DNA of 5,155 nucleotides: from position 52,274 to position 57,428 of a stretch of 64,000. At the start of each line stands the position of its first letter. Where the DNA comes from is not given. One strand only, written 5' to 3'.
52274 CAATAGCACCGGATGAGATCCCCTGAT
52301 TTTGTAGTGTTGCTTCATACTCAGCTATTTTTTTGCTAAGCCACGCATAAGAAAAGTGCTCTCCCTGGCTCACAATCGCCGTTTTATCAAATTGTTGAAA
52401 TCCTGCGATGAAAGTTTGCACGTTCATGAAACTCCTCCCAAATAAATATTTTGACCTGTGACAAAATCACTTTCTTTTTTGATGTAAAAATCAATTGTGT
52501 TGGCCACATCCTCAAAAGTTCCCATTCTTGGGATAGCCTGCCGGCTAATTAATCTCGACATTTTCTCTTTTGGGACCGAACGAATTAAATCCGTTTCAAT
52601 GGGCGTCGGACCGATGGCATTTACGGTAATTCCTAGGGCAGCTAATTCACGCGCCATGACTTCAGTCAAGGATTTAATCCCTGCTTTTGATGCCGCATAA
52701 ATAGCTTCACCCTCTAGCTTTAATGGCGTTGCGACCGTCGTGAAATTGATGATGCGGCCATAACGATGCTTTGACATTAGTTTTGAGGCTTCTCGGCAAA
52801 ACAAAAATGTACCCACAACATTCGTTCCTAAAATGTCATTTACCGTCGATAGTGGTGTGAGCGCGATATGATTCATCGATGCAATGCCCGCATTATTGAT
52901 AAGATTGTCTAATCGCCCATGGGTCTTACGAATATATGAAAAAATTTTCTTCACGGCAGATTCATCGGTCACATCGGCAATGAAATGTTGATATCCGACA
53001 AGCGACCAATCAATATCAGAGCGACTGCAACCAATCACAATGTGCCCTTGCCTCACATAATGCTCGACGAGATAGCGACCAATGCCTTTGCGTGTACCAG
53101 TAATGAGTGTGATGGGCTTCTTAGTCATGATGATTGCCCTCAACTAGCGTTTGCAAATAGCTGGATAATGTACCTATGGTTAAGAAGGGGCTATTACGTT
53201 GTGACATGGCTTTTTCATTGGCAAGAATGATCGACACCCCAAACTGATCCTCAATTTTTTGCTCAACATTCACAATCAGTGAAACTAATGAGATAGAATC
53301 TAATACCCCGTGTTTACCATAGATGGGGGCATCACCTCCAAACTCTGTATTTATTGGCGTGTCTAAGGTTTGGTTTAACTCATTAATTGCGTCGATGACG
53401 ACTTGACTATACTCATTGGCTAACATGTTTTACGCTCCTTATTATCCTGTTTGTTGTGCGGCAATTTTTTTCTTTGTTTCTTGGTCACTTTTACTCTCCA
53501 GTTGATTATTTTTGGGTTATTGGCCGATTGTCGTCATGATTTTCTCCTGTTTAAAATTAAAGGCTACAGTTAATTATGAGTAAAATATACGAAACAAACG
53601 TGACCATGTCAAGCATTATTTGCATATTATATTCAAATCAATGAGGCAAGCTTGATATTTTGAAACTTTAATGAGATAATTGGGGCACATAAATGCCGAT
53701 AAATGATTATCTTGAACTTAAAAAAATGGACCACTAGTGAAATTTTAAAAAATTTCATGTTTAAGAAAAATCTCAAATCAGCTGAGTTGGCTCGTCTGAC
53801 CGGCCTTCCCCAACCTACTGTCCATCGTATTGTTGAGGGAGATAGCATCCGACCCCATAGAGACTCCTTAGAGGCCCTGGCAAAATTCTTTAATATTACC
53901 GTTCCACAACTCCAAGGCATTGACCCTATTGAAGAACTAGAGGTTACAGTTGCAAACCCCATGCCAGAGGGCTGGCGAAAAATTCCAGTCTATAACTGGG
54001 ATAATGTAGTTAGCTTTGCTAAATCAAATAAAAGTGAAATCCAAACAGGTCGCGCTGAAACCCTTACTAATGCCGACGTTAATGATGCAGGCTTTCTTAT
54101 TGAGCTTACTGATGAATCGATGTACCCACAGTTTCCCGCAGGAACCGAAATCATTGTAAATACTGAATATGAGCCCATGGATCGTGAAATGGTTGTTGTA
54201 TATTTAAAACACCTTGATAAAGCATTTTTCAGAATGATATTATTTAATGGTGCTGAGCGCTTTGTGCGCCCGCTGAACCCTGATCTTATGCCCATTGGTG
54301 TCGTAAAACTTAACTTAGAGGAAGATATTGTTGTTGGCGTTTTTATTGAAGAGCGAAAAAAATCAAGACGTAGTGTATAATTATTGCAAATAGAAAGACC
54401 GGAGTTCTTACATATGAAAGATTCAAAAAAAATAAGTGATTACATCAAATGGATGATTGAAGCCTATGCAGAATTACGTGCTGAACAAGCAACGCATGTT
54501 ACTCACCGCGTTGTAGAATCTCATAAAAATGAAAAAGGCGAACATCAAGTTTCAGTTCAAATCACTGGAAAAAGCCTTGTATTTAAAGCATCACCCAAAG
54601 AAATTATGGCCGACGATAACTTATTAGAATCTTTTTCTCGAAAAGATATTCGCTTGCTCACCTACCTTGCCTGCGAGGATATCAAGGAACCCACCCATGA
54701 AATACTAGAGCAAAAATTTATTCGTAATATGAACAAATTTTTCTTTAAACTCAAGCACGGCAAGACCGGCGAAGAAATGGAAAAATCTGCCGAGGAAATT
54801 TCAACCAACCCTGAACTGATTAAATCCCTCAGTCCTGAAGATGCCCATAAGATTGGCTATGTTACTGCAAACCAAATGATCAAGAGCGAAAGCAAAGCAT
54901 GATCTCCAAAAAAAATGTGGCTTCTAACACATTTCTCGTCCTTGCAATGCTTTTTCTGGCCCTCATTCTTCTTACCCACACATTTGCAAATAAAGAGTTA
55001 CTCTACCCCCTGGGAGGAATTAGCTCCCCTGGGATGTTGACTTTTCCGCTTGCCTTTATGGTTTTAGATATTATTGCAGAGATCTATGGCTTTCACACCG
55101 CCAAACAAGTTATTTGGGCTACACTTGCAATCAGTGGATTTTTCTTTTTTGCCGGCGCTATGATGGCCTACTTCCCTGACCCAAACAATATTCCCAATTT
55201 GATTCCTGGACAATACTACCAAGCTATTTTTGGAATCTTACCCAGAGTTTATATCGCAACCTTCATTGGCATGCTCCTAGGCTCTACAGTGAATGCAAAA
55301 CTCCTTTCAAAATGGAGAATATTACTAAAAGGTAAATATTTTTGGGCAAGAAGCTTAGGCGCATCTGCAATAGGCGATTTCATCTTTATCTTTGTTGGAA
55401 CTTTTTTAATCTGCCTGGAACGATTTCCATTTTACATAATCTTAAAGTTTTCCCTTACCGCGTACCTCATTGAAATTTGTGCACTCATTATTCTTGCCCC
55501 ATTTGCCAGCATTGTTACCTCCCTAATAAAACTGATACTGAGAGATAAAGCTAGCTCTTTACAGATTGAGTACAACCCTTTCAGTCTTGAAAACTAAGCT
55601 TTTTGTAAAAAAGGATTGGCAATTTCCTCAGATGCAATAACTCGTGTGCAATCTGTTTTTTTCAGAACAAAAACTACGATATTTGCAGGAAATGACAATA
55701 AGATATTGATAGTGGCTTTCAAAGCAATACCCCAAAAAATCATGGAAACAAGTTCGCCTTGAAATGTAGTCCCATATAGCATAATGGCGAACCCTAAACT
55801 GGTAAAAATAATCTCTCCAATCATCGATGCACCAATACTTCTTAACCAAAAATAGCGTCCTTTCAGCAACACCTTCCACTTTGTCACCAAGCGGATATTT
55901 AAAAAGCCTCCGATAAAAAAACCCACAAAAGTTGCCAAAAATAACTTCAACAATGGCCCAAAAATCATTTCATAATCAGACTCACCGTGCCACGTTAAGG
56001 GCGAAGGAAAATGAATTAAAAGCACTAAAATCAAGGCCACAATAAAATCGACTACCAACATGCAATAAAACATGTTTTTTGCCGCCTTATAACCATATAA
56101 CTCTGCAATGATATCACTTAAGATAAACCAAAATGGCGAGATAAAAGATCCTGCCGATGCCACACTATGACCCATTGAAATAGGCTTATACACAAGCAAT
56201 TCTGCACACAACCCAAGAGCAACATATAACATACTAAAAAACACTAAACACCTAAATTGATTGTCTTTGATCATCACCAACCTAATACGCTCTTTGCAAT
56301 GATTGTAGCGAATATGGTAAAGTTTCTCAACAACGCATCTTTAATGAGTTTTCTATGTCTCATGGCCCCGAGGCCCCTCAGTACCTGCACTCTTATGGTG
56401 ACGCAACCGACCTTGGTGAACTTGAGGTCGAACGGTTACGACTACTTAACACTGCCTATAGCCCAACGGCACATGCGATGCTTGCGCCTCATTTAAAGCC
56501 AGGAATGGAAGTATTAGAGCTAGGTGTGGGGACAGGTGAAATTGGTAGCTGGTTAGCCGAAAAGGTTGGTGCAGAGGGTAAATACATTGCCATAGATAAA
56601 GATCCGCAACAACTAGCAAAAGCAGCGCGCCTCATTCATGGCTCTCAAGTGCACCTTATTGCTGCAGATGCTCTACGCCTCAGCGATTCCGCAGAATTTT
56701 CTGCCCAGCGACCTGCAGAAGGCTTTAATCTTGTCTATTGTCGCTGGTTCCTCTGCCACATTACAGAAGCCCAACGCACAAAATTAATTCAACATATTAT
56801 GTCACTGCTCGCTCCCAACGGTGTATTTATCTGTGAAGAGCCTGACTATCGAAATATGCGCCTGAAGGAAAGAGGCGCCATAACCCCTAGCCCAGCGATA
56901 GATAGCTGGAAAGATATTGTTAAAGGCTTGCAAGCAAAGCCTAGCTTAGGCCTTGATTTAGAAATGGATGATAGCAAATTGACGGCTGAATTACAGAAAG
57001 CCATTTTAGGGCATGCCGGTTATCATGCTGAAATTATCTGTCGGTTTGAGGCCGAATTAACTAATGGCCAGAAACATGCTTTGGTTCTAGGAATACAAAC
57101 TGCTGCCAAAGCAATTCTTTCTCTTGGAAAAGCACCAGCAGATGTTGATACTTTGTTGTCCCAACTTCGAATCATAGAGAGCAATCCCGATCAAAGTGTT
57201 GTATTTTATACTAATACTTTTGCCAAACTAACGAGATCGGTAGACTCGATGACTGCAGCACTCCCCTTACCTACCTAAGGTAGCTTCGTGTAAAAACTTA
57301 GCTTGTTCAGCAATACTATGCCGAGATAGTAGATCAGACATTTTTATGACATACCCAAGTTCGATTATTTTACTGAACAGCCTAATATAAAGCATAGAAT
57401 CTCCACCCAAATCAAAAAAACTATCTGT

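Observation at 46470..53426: Eight-gene ACP-SDR-ligase-ACP-KAS III-unknown-ATPase-MFS operon: an uncharacterised lipid or small-molecule pathway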

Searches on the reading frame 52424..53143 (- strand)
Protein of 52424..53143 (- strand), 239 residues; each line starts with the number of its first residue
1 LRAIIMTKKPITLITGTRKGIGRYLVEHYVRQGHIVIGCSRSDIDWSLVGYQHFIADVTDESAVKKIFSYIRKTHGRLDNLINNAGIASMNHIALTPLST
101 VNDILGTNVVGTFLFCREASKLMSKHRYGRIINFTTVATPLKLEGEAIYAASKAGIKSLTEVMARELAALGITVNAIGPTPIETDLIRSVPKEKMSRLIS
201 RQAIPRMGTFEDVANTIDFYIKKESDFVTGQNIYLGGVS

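Call 4: search_protein_families(library=pfam, proteins=[window:52424-53143:-], max_evalue=0.01)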
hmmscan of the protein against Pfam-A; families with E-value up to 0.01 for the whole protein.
window:52424-53143:- (239 aa): 5 families
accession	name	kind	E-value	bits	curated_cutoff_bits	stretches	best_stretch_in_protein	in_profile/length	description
PF13561.12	adh_short_C2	-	7e-43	147.3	27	1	18-235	5-231/236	Enoyl-(Acyl carrier protein) reductase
PF00106.31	adh_short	-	2.3e-41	141.9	26.6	1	11-192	2-192/195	short chain dehydrogenase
PF01370.27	Epimerase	-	3.4e-06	27.1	20.9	1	13-199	2-194/240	NAD dependent epimerase/dehydratase family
PF08659.16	KR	-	2e-05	25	22.6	1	13-171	4-172/180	KR domain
PF16363.11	GDP_Man_Dehyd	-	0.0027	17.7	27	1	13-208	1-215/332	GDP-mannose 4,6 dehydratase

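Call 5: search_protein_families(library=ncbifam, proteins=[window:52424-53143:-], max_evalue=0.01)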
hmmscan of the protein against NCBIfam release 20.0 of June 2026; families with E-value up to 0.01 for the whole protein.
window:52424-53143:- (239 aa): 228 families (the best 25 are shown)
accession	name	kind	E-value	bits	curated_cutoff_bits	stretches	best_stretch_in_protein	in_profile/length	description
TIGR01830.1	3oxo_ACP_reduc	equivalog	1.4e-46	159.2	297.75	1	13-237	2-236/239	3-oxoacyl-[acyl-carrier-protein] reductase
NF004198.0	PRK05653.1-3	equivalog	1.8e-42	145.5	296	1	10-237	8-244/248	3-oxoacyl-ACP reductase FabG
NF009466.0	PRK12826.1-2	subfamily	2.1e-41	142.1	222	1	11-235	5-240/248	3-oxoacyl-ACP reductase FabG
NF004197.0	PRK05653.1-1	equivalog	1.4e-40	139.5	332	1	9-236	7-243/249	3-oxoacyl-ACP reductase FabG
NF009464.0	PRK12824.1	subfamily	7.5e-40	137.1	269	1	10-236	3-239/245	3-oxoacyl-ACP reductase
NF005067.0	PRK06484.1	equivalog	3.1e-39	134.9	713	1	8-235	8-247/524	short chain dehydrogenase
NF005753.0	PRK07577.1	equivalog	4.3e-39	134.4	310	1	9-237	3-230/237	SDR family oxidoreductase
NF005559.1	PRK07231.1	subfamily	1.3e-38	132.9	215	1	11-237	6-245/249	glucose 1-dehydrogenase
NF005893.0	PRK07856.1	equivalog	1.3e-38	132.8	255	1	9-237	9-239/255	SDR family oxidoreductase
NF004778.0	PRK06124.1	equivalog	1.8e-37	129.2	303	1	11-234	13-247/256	SDR family oxidoreductase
NF005309.0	PRK06841.1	subfamily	2.5e-37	128.8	286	1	10-237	16-250/255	GolD/DthD family dehydrogenase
TIGR01829.1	AcAcCoA_reduct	subfamily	9.4e-37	127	302.1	1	11-237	2-238/242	acetoacetyl-CoA reductase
NF004791.0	PRK06138.1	equivalog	1e-35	123.2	312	1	10-237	6-247/252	SDR family oxidoreductase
NF004199.0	PRK05653.1-4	equivalog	1.1e-35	123.4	301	1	12-237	8-243/247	3-oxoacyl-ACP reductase FabG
NF040605.2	mycolic_FabG1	exception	1.8e-35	122.9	420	1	13-236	5-226/233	3-oxoacyl-ACP reductase FabG1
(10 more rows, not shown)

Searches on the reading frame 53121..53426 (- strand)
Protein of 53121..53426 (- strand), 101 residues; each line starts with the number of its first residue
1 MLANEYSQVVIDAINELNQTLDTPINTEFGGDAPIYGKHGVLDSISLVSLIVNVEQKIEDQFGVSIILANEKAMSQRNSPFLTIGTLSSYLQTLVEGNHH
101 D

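Call 4: search_protein_families(library=pfam, proteins=[window:53121-53426:-], max_evalue=0.01)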
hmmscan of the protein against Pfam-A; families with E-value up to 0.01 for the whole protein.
window:53121-53426:- (101 aa): 0 families

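Call 5: search_protein_families(library=ncbifam, proteins=[window:53121-53426:-], max_evalue=0.01)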
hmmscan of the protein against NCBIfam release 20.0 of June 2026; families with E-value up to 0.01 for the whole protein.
window:53121-53426:- (101 aa): 1 family
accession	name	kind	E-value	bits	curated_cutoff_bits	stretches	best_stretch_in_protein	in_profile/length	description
NF003464.0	PRK05087.1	equivalog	0.0026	17.7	68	1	32-62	25-54/78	D-alanine--poly(phosphoribitol) ligase subunit DltC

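Call 29: search_solved_structures(query=window:53121-53426:-, max_evalue=1)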
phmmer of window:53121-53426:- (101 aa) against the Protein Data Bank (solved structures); distinct sequences matched with E-value up to 1: 0.

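Call 52: search_solved_structures(query=A3, max_evalue=1)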
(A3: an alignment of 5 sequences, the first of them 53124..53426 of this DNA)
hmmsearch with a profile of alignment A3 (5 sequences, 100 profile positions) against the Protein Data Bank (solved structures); distinct sequences matched with E-value up to 1: 1.
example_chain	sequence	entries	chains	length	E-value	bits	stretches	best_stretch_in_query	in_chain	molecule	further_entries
6cxt_A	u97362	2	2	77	0.96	13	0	11-56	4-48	Alpha/beta hydrolase fold protein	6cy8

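Call 55: search_protein_families(library=pfam, alignment_id=A3, max_evalue=10)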
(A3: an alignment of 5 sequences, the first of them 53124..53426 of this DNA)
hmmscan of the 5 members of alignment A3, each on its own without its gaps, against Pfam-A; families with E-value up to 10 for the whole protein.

A. member 1, window:53124-53426:- (101 aa): 1 family
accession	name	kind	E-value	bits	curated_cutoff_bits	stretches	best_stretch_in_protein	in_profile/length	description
PF00550.31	PP-binding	-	0.03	15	20.8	1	32-64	21-51/67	Phosphopantetheine attachment site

B. families by the number of members that match (of 5 scanned): 1 family
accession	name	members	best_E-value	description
PF00550.31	PP-binding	2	0.03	Phosphopantetheine attachment site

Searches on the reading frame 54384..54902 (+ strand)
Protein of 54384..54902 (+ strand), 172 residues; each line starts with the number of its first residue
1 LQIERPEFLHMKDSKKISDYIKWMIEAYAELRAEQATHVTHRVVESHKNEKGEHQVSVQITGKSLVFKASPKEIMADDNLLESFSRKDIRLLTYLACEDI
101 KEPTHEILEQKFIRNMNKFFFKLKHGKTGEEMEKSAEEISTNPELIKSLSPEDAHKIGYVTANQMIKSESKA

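Call 4: search_protein_families(library=pfam, proteins=[window:54384-54902:+], max_evalue=0.01)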
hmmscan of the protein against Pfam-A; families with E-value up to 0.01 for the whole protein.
window:54384-54902:+ (172 aa): 0 families

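Call 5: search_protein_families(library=ncbifam, proteins=[window:54384-54902:+], max_evalue=0.01)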
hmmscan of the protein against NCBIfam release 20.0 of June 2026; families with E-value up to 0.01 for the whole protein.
window:54384-54902:+ (172 aa): 0 families

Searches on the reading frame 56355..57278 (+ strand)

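Call 25: search_protein_families(library=pfam, proteins=[window:56355-57278:+], max_evalue=0.01)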
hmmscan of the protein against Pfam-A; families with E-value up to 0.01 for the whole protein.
window:56355-57278:+ (307 aa): 10 families
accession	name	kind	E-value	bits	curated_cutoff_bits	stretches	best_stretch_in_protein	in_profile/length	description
PF13649.12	Methyltransf_25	-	3.4e-14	53.7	27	1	53-156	1-97/97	Methyltransferase domain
PF13847.12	Methyltransf_31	-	5e-13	49.4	27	1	48-164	2-113/145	Methyltransferase domain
PF08242.18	Methyltransf_12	-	2.3e-12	47.9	30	1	54-158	1-98/98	Methyltransferase domain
PF13489.12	Methyltransf_23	-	2.9e-12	47.1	27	1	42-166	15-122/164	Methyltransferase domain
PF08241.18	Methyltransf_11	-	1.5e-09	38.8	21.2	1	54-160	1-95/95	Methyltransferase domain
PF01135.25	PCMT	-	1e-05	25.9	20.3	1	36-100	58-124/210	Protein-L-isoaspartate(D-aspartate) O-methyltransferase (PCMT)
PF01728.25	FtsJ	-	1.3e-05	25.6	24.1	1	47-131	19-99/181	FtsJ-like methyltransferase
PF13578.12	Methyltransf_24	-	0.0025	19.1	26.3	1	54-160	1-102/105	Methyltransferase domain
PF02254.24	TrkA_N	-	0.0025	18.5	23.8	1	58-106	4-49/116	TrkA-N domain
PF01739.24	CheR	-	0.0071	16.2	27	0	118-159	131-172/195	CheR methyltransferase, SAM binding domain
